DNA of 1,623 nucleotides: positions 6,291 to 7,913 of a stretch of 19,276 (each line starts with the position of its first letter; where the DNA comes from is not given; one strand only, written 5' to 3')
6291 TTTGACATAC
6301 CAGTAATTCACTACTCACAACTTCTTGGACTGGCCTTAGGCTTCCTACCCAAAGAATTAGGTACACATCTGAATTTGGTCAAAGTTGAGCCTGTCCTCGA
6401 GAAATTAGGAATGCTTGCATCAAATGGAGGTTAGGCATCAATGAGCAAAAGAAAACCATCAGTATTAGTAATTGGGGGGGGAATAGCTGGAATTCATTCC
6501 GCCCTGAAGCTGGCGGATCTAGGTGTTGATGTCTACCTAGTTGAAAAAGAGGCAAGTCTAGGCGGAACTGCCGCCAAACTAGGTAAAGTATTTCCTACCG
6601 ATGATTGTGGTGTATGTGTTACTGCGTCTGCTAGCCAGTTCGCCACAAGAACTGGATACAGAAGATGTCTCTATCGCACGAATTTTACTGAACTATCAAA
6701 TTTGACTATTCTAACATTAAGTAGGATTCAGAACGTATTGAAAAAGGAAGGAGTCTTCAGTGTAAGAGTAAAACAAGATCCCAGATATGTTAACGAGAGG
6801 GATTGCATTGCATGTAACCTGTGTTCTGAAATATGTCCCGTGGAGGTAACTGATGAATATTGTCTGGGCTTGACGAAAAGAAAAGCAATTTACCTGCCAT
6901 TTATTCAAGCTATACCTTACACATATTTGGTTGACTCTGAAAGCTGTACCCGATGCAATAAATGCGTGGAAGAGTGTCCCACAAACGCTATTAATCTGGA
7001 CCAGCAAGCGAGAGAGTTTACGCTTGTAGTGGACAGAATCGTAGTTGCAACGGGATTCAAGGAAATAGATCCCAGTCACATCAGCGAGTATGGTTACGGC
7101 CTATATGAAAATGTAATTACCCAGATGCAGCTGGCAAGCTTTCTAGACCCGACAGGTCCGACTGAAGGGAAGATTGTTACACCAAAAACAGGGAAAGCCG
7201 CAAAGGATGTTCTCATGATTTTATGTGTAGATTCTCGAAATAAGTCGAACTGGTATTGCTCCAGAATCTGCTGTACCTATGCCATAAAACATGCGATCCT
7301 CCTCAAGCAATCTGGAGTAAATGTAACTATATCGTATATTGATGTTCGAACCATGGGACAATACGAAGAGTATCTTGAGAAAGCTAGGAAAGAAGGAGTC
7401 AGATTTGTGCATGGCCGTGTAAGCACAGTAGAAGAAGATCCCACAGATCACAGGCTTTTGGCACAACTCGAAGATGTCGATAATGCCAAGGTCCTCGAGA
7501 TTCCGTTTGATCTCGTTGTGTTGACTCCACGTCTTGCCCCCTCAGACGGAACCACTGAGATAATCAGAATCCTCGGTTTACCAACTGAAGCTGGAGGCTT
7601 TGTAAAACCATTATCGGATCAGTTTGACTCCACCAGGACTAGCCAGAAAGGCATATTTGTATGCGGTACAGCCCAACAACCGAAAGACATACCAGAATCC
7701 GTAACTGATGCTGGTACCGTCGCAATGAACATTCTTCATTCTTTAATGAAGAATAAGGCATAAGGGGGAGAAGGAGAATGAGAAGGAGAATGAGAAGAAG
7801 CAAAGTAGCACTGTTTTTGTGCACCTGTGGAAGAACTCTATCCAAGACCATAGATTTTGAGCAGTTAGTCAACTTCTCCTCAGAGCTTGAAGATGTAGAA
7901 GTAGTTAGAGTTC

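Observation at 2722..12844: Ten-gene Hdr supercluster: 2x HdrBC, 3x HdrA, 2x MvhD modules, 2 ferredoxins, no donor enzyme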

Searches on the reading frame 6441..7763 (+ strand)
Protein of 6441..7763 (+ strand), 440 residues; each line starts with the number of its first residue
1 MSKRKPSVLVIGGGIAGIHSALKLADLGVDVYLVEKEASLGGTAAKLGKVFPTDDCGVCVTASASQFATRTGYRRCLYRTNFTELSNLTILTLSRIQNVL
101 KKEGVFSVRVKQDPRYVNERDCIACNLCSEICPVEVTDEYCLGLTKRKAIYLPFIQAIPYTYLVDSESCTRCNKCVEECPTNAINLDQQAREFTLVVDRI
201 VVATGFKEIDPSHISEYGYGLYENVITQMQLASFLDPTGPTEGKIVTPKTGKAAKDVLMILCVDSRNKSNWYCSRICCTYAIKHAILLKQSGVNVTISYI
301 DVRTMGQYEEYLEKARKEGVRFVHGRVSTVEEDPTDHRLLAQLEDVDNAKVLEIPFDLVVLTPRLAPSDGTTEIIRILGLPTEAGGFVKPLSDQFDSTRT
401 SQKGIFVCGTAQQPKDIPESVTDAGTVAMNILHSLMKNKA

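Call 3: search_protein_families(library=pfam, proteins=[window:6441-7763:+], max_evalue=0.001)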
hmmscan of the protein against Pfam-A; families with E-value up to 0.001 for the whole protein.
window:6441-7763:+ (440 aa): 18 families
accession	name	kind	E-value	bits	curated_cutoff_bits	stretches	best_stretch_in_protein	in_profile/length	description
PF07992.20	Pyr_redox_2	-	2.1e-14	54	26.1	1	7-58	2-42/291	Pyridine nucleotide-disulphide oxidoreductase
PF00037.32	Fer4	-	4.7e-12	45.6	21.1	2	164-184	3-23/24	4Fe-4S binding domain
PF12838.12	Fer4_7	-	1e-09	39.1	27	2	168-191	1-24/52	4Fe-4S dicluster domain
PF14697.11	Fer4_21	-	1.1e-08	35.5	35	2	116-135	35-54/59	4Fe-4S dicluster domain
PF12831.13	FAD_oxidored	-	3.5e-08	33.6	27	1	8-46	2-40/416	FAD dependent oxidoreductase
PF01266.30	DAO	-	7.4e-08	32.7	27.9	1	8-46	2-41/353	FAD dependent oxidoreductase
PF13187.11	Fer4_9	-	1.1e-07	32.2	27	1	121-184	1-52/52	4Fe-4S dicluster domain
PF13484.11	Fer4_16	-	1.7e-07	32.4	30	1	169-191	2-25/66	4Fe-4S double cluster binding domain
PF12797.12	Fer4_2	-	1.4e-06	28.3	24.5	1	163-181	4-22/22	4Fe-4S binding domain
PF00890.30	FAD_binding_2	-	2.3e-06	27.5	20.4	1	8-45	2-39/414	FAD binding domain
PF13450.12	NAD_binding_8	-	5.7e-06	27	21.9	1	10-45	1-36/68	NAD(P)-binding Rossmann-like domain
PF12837.12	Fer4_6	-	1.8e-05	24.9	25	1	164-184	4-24/24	4Fe-4S binding domain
PF13237.11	Fer4_10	-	6.2e-05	23.3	25.5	1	164-191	4-26/53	4Fe-4S dicluster domain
PF01494.25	FAD_binding_3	-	0.00014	21.6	22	1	7-39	3-35/349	FAD binding domain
PF01134.28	GIDA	-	0.00019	21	22.1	1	8-37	2-31/391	Glucose inhibited division protein A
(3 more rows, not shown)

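Call 5: search_protein_families(library=ncbifam, proteins=[window:6441-7763:+], max_evalue=0.00001)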
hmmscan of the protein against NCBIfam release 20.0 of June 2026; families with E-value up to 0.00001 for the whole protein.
window:6441-7763:+ (440 aa): 25 families
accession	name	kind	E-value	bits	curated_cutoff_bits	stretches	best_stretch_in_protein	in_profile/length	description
NF040770.1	hetero_SS_HdrA2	exception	1.2e-121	407.2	1100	1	6-435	140-560/777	CoB-CoM heterodisulfide reductase HdrA2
NF041778.1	hetero_SS_HdrA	equivalog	4.3e-117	391.9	1400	1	6-429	143-564/771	ferredoxin:CoB-CoM heterodisulfide reductase subunit HdrA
NF041891.1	hdrA_Methbact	equivalog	1.9e-111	373.6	1300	1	3-432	131-553/762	ferredoxin:CoB-CoM heterodisulfide reductase subunit HdrA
TIGR01971.1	NuoI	subfamily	1.1e-09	38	113.05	1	118-189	40-103/121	NADH-quinone oxidoreductase, chain I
NF038196.1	ferrodoxin_EFR1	subfamily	1.7e-09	38.1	75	0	167-190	184-207/242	EFR1 family ferrodoxin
NF042909.1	FMH_DH_FwdF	exception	2.1e-08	33.6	375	1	116-189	174-247/336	tungsten-dependent formylmethanofuran dehydrogenase subunit FwdF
TIGR01944.1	rnfB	subfamily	3.1e-08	33.4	68.7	1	44-193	37-169/190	RnfABCDGE type electron transport complex subunit B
NF045874.1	Vhu_polyferre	exception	2e-07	30.1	600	0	120-196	226-294/381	F420-non-reducing hydrogenase associated-polyferredoxin VhuB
NF041087.1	bile_acid_BaiCD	equivalog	3e-07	28.9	825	0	5-51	380-426/642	bile acid Fe-S flavoenzyme BaiCD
TIGR03467.1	HpnE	equivalog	4.2e-07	29.6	283.05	1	8-45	1-38/430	hydroxysqualene dehydroxylase HpnE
TIGR04105.1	FeFe_hydrog_B1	subfamily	6.1e-07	28.5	450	1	108-187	130-208/462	monomeric [FeFe] hydrogenase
NF004540.0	PRK05888.2-1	equivalog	8.5e-07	28.6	215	1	120-188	44-107/139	NADH-quinone oxidoreductase subunit NuoI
NF004789.0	PRK06134.1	subfamily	9.1e-07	27.8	747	1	6-48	13-55/581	FAD-dependent oxidoreductase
NF049967.1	QhpG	equivalog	1.1e-06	27.9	240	0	8-38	1-31/423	flavin-dependent monooxygenase QhpG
TIGR01350.1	lipoamide_DH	equivalog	1.5e-06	27.2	408.8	0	8-48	4-43/461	dihydrolipoyl dehydrogenase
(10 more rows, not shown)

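Call 25: find_homologous_proteins(query=window:6441-7763:+, max_evalue=1e-20)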
Query window:6441-7763:+ (440 aa): 4155 proteins with E <= 1e-20 among 8000 candidates; the best 120 are listed. Only proteins of 242 to 770 residues were searched: fused or split forms outside these lengths cannot appear, so this answer is no evidence that the protein stands alone or is whole; lengths 'longer' or 'shorter' looks for them.
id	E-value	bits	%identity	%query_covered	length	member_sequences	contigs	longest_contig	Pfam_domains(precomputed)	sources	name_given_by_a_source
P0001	1.3e-295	997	100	100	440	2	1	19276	PF14697.12,PF13450.13,PF07992.21,PF12837.13,PF13484.12,PF12838.13,PF12831.14,PF01266.31,PF12797.13,PF00890.31,PF00037.33,PF13187.12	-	-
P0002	4.1e-259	877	87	100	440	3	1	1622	PF14697.12,PF13450.13,PF07992.21,PF12837.13,PF00070.34,PF13484.12,PF12838.13,PF12831.14,PF01266.31,PF12797.13,PF00037.33,PF13237.12,PF13187.12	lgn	-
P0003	8.0e-150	517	52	98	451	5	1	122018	PF14697.12,PF07992.21,PF12837.13,PF12798.13,PF13484.12,PF12838.13,PF12797.13,PF00037.33,PF13738.13,PF25160.2,PF13237.12,PF13183.12,PF13187.12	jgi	-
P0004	2.2e-133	463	49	96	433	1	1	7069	PF01266.31,PF13450.13,PF00890.31,PF07992.21,PF13738.13,PF03486.21,PF12838.13,PF13237.12,PF13187.12,PF12831.14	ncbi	-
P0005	1.7e-132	460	49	98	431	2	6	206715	PF07992.21,PF12837.13,PF00070.34,PF12838.13,PF12831.14,PF01266.31,PF12797.13,PF00037.33,PF13738.13,PF13237.12,PF13183.12,PF13187.12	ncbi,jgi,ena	ncbi:MAG: FAD-dependent oxidoreductase [Candidatus Baldrarchaeia archaeon]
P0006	3.6e-132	459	47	97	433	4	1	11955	PF01946.24,PF01266.31,PF13450.13,PF00890.31,PF07992.21,PF03486.21,PF12838.13,PF13187.12,PF12831.14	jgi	jgi:heterodisulfide reductase subunit A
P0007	7.6e-132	458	47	97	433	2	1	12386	PF01946.24,PF01266.31,PF13450.13,PF00890.31,PF07992.21,PF03486.21,PF12838.13,PF13237.12,PF13187.12,PF12831.14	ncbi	ncbi:MAG: FAD-dependent oxidoreductase [Candidatus Helarchaeota archaeon]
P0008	1.5e-131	457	46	99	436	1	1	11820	PF01266.31,PF13450.13,PF00890.31,PF07992.21,PF03486.21,PF13484.12,PF01134.29,PF12831.14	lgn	-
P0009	1.6e-131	457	48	97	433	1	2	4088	PF13450.13,PF07992.21,PF00070.34,PF03486.21,PF12838.13,PF01134.29,PF12831.14,PF01946.24,PF01266.31,PF00890.31,PF13237.12,PF13187.12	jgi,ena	-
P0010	3.9e-131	456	48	98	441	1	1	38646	PF07992.21,PF00037.33,PF13484.12,PF12838.13,PF13237.12,PF12831.14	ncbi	ncbi:MAG: 4Fe-4S binding protein [Promethearchaeota archaeon]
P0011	1.6e-130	453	46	97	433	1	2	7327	PF01946.24,PF01266.31,PF13450.13,PF00890.31,PF07992.21,PF00070.34,PF03486.21,PF12838.13,PF13237.12,PF01134.29,PF12831.14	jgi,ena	-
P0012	1.8e-130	453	48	97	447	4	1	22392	PF01266.31,PF13450.13,PF07992.21,PF12837.13,PF00070.34,PF00037.33,PF13484.12,PF12838.13,PF13237.12,PF05834.19,PF12831.14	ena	-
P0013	1.9e-130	453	46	97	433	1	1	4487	PF01946.24,PF01266.31,PF13450.13,PF00890.31,PF07992.21,PF00070.34,PF03486.21,PF12838.13,PF13237.12,PF01134.29,PF12831.14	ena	-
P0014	4.2e-130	452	46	97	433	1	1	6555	PF01946.24,PF01266.31,PF13450.13,PF00890.31,PF07992.21,PF00070.34,PF03486.21,PF12838.13,PF13237.12,PF01134.29,PF12831.14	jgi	-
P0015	7.3e-130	451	47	98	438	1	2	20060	PF14697.12,PF13450.13,PF07992.21,PF12837.13,PF03486.21,PF12838.13,PF01134.29,PF12831.14,PF01266.31,PF12797.13,PF00890.31,PF00037.33,PF13237.12,PF13187.12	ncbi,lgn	-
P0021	2.2e-128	446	47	96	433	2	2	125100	PF01266.31,PF13450.13,PF00890.31,PF07992.21,PF12838.13,PF13237.12,PF13187.12,PF12831.14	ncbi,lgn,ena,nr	ncbi:MAG: CoB--CoM heterodisulfide reductase iron-sulfur subunit A family protein [Candidatus Helarc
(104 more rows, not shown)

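Call 26: find_encoding_contigs(protein=P0003, flank=10000, max_places=2)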
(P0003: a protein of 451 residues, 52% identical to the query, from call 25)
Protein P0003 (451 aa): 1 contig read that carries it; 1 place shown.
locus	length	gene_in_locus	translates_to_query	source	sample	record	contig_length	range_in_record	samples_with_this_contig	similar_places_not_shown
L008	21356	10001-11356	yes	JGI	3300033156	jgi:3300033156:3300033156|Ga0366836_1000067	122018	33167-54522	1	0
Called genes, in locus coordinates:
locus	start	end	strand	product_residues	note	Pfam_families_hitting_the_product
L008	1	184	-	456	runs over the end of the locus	PF01523:PmbA_TldD_1st, PF19289:PmbA_TldD_3rd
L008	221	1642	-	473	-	PF01523:PmbA_TldD_1st (faint), PF19289:PmbA_TldD_3rd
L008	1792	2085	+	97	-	PF01922:SRP19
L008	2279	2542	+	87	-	PF04410:Gar1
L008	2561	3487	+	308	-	PF08271:Zn_Ribbon_TF, PF00382:TFIIB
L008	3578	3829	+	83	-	PF01037:AsnC_trans_reg, PF03927:NapD (weak)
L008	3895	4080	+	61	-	-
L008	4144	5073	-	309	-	PF02219:MTHFR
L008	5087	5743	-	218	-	PF12225:DUF5981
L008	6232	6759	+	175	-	PF13183:Fer4_8, PF13237:Fer4_10 (weak), PF13187:Fer4_9 (weak), PF13484:Fer4_16 (weak), PF13534:Fer4_17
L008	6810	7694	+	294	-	PF02754:CCG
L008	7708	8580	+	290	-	PF14697:Fer4_21 (weak), PF00037:Fer4, PF12797:Fer4_2 (weak), PF12837:Fer4_6 (weak), PF13237:Fer4_10, PF12838:Fer4_7, PF13187:Fer4_9, PF14697:Fer4_21, +10 more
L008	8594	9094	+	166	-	PF13237:Fer4_10 (weak), PF13183:Fer4_8, PF13187:Fer4_9, PF13534:Fer4_17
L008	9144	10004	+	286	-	PF02754:CCG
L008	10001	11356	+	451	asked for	PF07992:Pyr_redox_2 (weak), PF00037:Fer4 (weak), PF13183:Fer4_8, PF14697:Fer4_21 (weak), PF12838:Fer4_7, PF13187:Fer4_9, PF00037:Fer4, PF13237:Fer4_10 (weak), +6 more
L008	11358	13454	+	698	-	PF07992:Pyr_redox_2, PF12831:FAD_oxidored, PF14697:Fer4_21, PF12838:Fer4_7, PF13187:Fer4_9, PF13237:Fer4_10, PF00037:Fer4, PF02662:FlpD, +7 more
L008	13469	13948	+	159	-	PF13183:Fer4_8 (faint), PF13187:Fer4_9 (faint), PF13534:Fer4_17 (faint), PF12838:Fer4_7 (faint), PF14697:Fer4_21 (faint), PF13237:Fer4_10, PF00037:Fer4 (weak), PF00037:Fer4 (weak), +4 more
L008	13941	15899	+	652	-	PF00890:FAD_binding_2 (weak), PF01266:DAO (weak), PF07992:Pyr_redox_2 (weak), PF12831:FAD_oxidored, PF13187:Fer4_9, PF00037:Fer4, PF12838:Fer4_7, PF14697:Fer4_21, +13 more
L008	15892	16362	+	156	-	PF02662:FlpD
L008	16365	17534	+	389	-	PF12838:Fer4_7 (faint), PF13237:Fer4_10 (weak), PF04422:FrhB_FdhB_N, PF04432:FrhB_FdhB_C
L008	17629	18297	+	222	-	PF01351:RNase_HII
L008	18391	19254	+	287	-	PF00491:Arginase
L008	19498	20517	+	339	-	PF01916:DS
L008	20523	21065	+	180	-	PF01862:PvlArgDC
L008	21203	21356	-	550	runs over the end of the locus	PF00118:Cpn60_TCP1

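Call 27: find_encoding_contigs(protein=P0005, flank=10000, max_places=2)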
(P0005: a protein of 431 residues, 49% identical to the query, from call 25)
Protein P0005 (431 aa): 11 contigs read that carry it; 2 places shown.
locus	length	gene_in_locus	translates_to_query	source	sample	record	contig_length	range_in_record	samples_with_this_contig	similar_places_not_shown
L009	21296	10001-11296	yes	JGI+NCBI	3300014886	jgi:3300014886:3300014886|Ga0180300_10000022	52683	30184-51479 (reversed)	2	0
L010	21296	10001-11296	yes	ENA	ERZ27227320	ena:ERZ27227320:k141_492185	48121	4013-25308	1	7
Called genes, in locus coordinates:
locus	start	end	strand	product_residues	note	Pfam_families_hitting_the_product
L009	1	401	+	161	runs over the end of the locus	PF00583:Acetyltransf_1 (faint), PF13508:Acetyltransf_7 (faint)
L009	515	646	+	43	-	-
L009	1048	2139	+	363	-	PF00579:tRNA-synt_1b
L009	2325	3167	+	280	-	PF01978:TrmB, PF12802:MarR_2, PF09339:HTH_IclR (weak), PF12840:HTH_20 (weak)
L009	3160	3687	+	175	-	PF00025:Arf, PF00009:GTP_EFTU (faint), PF00071:Ras, PF01926:MMR_HSR1 (weak), PF08477:Roc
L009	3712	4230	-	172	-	PF02830:V4R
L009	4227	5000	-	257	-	PF02830:V4R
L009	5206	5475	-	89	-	-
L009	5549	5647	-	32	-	-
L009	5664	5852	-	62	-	-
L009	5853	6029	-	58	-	-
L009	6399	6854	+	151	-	PF13183:Fer4_8 (weak), PF13187:Fer4_9 (weak), PF13534:Fer4_17 (weak)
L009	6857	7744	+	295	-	PF02754:CCG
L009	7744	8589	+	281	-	PF00037:Fer4, PF12837:Fer4_6 (weak), PF12838:Fer4_7, PF13187:Fer4_9 (weak), PF00037:Fer4, PF12797:Fer4_2 (weak), PF12837:Fer4_6 (weak), PF14697:Fer4_21, +14 more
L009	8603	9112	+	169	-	PF13484:Fer4_16 (faint), PF13183:Fer4_8, PF13237:Fer4_10 (faint), PF13187:Fer4_9 (weak), PF13534:Fer4_17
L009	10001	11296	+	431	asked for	PF01266:DAO (weak), PF07992:Pyr_redox_2 (weak), PF12831:FAD_oxidored (weak), PF00037:Fer4 (weak), PF12837:Fer4_6 (weak), PF13187:Fer4_9 (weak), PF13237:Fer4_10, PF00037:Fer4 (weak), +5 more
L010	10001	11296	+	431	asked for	PF01266:DAO (weak), PF07992:Pyr_redox_2 (weak), PF12831:FAD_oxidored (weak), PF00037:Fer4 (weak), PF12837:Fer4_6 (weak), PF13187:Fer4_9 (weak), PF13237:Fer4_10, PF00037:Fer4 (weak), +5 more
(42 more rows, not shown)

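Call 29: find_related_loci(query=A1, collection=genome_contigs, flank=10000)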
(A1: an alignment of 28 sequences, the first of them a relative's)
Query A1 (440 aa) in genome_contigs; peptide patterns used: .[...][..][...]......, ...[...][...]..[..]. (x = any residue, [..] = any of these).
599 stretches matched a pattern (row limit reached: there are more); 598 encode a relative of the query (tblastn E <= 1e-3); the best 80 are kept; 80 distinct loci.
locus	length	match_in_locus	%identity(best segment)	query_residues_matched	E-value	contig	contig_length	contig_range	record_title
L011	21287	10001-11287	43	4-435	3e-108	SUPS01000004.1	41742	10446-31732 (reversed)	MAG: Candidatus Helarchaeota ASGARD archaeon Hel_GB_A NODE_761_length_41742_cov_15.5964, whole genome shotgun sequence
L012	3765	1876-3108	41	6-428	4e-102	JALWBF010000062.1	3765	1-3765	MAG: Archaeoglobaceae archaeon isolate T10_metabat2_scaf2bin.120 T10_NODE_20536_length_3765_cov_5.615448, whole genome s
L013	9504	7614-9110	41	5-428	2e-97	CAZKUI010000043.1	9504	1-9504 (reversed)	MAG TPA_asm: uncultured Candidatus Bathyarchaeia archaeon isolate SRP141552_co1_141 genome assembly, contig: NODE_3563_l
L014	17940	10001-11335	38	7-440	3e-96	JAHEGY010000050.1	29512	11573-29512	MAG: Cyclobacteriaceae bacterium isolate Ww429 NODE_1844_length_29512_cov_5.082032, whole genome shotgun sequence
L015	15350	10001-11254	39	6-436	1e-95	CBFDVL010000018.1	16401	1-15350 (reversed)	MAG TPA_asm: uncultured archaeon isolate SRR6823440_concoct_69 genome assembly, contig: ERZ650341.1949, whole genome sho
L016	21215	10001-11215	38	9-421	1e-94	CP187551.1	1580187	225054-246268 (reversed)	Methanocaldococcus sp. 16A chromosome, complete genome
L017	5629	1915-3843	39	5-428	9e-94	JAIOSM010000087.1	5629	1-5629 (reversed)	MAG: Desulfobacteraceae bacterium isolate SMBSF44 bin_25_k127_1466954, whole genome shotgun sequence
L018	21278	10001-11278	37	8-439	1e-93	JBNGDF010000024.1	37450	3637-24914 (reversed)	MAG: Fidelibacterota bacterium isolate E05-020 bin82.fa-24, whole genome shotgun sequence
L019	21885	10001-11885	39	6-422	2e-93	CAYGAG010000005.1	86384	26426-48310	MAG TPA_asm: uncultured Candidatus Bathyarchaeia archaeon isolate ERP108616_co2_98 genome assembly, contig: NODE_190_len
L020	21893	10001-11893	38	7-429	7e-93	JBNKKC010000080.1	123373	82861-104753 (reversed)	MAG: Desulfobacteraceae bacterium isolate H1H2.bin.5.orig k141_1462092, whole genome shotgun sequence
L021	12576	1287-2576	36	1-439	6e-93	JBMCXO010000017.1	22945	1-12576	MAG: Candidatus Natronoplasma sp. isolate D5M12_42 NODE_720_length_22945_cov_12.028135, whole genome shotgun sequence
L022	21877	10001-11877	39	6-429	4e-93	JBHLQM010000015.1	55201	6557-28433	MAG: Candidatus Thorarchaeota archaeon isolate LCG1B.62 LCG1B.62@2862, whole genome shotgun sequence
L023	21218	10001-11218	39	8-421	1e-92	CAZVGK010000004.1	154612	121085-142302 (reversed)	MAG TPA_asm: uncultured Gemmatimonadota bacterium isolate binchicken_co211_282 genome assembly, contig: NODE_22_length_1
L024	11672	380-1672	37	9-435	1e-92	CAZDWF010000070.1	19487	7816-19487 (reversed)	MAG TPA_asm: uncultured Bacteroidales bacterium isolate SRP167671_co2_84 genome assembly, contig: NODE_3734_length_19487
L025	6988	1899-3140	39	6-421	3e-92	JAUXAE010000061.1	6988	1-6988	MAG: Dehalococcoidales bacterium isolate CSMAG_2754 CSMAG_2754_k141_175006_length_6988_cov_7.7342, whole genome shotgun 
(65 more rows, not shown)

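Call 41: search_solved_structures(query=window:6441-7763:+, max_evalue=1e-10, show_alignments=1)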
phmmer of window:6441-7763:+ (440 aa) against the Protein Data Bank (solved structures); distinct sequences matched with E-value up to 1e-10: 8.
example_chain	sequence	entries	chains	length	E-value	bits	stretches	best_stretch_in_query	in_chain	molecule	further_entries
9sfi_A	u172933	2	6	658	5.4e-100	338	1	7-428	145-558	CoB--CoM heterodisulfide reductase iron-sulfur subunit A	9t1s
5odc_A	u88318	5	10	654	2.5e-92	312.7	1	8-430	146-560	Heterodisulfide reductase, subunit A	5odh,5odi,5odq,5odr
8rvu_a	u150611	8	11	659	8.2e-90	304.5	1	7-430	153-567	H(2):CoB-CoM heterodisulfide,ferredoxin reductase subunit A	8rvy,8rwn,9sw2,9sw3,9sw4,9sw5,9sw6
8rvv_A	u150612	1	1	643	1.1e-89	304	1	7-430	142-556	H(2):CoB-CoM heterodisulfide,ferredoxin reductase subunit A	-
7bkb_A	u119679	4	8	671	2.1e-75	257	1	7-426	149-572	CoB--CoM heterodisulfide reductase iron-sulfur subunit A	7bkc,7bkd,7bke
6tjr_A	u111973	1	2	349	3.3e-30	108.1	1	199-432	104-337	Fumarate reductase/succinate dehydrogenase flavoprotein domain protein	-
9sw6_H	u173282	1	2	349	2.2e-12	49.4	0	108-192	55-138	Tungsten formylmethanofuran dehydrogenase, subunit F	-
5t5i_F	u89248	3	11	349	1.2e-11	46.9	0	109-192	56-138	Tungsten formylmethanofuran dehydrogenase subunit fwdF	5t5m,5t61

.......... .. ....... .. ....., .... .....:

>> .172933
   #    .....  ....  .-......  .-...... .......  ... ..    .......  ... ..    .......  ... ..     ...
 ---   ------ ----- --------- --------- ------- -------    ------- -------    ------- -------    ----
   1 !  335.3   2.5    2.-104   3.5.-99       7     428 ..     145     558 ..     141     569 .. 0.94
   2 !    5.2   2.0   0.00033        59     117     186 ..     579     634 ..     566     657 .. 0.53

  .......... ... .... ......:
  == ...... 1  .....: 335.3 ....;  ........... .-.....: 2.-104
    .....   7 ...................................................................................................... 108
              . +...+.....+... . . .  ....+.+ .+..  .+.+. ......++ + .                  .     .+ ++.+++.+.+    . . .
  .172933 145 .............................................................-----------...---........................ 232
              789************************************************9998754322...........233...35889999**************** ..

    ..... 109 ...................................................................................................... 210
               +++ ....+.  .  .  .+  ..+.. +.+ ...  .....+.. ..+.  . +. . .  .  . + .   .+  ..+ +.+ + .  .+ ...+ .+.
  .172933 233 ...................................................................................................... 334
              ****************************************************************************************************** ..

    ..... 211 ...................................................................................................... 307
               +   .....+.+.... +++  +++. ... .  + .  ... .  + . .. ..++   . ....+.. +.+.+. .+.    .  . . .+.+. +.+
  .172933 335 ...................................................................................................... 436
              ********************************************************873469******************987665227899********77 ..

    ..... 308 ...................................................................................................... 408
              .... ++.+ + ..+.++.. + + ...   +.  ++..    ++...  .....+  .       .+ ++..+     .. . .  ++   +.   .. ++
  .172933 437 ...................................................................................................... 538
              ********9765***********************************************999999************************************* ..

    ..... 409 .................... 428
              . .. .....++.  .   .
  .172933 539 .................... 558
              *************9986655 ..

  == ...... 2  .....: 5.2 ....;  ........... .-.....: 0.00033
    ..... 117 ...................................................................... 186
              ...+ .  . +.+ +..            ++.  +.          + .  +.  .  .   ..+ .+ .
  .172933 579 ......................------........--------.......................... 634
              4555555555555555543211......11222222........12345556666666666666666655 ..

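Call 74: find_encoding_contigs(protein=P0010, flank=10000, max_places=1)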
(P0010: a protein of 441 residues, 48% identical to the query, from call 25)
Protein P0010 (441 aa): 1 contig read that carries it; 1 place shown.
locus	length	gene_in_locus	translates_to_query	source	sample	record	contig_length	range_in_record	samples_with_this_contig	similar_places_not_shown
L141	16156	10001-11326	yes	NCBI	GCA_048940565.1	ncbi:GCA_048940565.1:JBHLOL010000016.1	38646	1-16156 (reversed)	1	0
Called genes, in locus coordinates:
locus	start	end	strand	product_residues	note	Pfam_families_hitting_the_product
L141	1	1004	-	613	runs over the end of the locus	PF02730:AFOR_N, PF01314:AFOR_C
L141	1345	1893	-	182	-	PF25084:LbH_EIF2B (faint), PF25087:GMPPB_C (faint), PF00132:Hexapep (weak), PF21711:DCTN5 (weak), PF00132:Hexapep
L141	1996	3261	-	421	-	PF01969:Ni_insertion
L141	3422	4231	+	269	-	PF00731:AIRC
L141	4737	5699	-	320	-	PF00091:Tubulin, PF12327:FtsZ_C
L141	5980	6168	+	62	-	PF00584:SecE (weak)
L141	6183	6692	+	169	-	PF03439:Spt5-NGN, PF00467:KOW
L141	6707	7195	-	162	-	PF13183:Fer4_8 (faint), PF12797:Fer4_2 (faint), PF00037:Fer4 (faint), PF12837:Fer4_6 (faint), PF13237:Fer4_10 (faint), PF12838:Fer4_7, PF13187:Fer4_9 (weak)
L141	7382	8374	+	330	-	PF00044:Gp_dh_N, PF02800:Gp_dh_C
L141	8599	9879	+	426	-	PF12323:HTH_OrfB_IS605, PF01385:OrfB_IS605, PF07282:Cas12f1-like_TNB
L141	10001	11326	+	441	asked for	PF07992:Pyr_redox_2 (faint), PF12831:FAD_oxidored (weak), PF00037:Fer4 (faint), PF12838:Fer4_7 (faint), PF13484:Fer4_16 (faint), PF13237:Fer4_10 (faint)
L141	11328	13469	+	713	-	PF13738:Pyr_redox_3 (weak), PF07992:Pyr_redox_2, PF13450:NAD_binding_8, PF12838:Fer4_7, PF13187:Fer4_9, PF13237:Fer4_10, PF14697:Fer4_21, PF02662:FlpD, +9 more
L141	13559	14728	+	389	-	PF07690:MFS_1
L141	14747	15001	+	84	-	PF00462:Glutaredoxin, PF05768:Glrx-like (weak), PF13417:GST_N_3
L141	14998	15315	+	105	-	PF10865:DUF2703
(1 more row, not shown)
